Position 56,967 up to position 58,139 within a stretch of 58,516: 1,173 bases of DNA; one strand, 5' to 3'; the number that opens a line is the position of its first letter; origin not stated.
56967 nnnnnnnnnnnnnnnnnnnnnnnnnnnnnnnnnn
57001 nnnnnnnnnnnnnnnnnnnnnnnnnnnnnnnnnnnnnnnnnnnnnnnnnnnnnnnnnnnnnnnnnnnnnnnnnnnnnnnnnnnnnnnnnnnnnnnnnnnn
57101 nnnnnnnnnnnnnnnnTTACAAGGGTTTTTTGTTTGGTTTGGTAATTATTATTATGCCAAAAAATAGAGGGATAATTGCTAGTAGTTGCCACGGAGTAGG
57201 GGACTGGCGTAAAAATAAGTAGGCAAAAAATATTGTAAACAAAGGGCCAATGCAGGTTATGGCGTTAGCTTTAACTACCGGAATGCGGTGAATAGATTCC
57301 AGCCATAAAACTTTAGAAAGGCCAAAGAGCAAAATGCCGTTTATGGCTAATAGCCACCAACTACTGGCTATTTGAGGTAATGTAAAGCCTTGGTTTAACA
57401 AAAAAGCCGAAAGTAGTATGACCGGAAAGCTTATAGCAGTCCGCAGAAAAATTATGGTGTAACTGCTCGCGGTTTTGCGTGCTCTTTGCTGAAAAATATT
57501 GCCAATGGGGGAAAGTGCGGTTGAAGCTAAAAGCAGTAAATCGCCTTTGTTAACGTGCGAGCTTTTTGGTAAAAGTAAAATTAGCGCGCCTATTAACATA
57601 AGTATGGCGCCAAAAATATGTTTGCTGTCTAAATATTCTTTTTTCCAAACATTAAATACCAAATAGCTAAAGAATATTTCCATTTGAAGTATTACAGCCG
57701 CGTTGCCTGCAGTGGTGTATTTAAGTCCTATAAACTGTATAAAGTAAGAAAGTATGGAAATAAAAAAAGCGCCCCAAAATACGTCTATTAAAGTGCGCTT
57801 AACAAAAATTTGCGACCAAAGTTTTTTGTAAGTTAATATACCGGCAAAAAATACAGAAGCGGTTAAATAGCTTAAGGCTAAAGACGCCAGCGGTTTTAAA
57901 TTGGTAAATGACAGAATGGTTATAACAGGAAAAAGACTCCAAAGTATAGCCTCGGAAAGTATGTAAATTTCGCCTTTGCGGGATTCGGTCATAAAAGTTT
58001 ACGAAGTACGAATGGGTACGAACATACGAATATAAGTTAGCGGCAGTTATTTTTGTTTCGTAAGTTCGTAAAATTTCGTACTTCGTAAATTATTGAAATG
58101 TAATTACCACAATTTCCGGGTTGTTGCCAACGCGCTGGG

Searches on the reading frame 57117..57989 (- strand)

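Call 34: search_protein_families(library=pfam, proteins=[window:57117-57989:-], max_evalue=0.00001)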
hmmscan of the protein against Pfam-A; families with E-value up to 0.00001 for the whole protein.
window:57117-57989:- (290 aa): 1 family
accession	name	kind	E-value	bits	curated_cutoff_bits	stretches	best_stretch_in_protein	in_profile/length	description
PF00892.27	EamA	-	5.9e-34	117.7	28.2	2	148-283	2-134/135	EamA-like transporter family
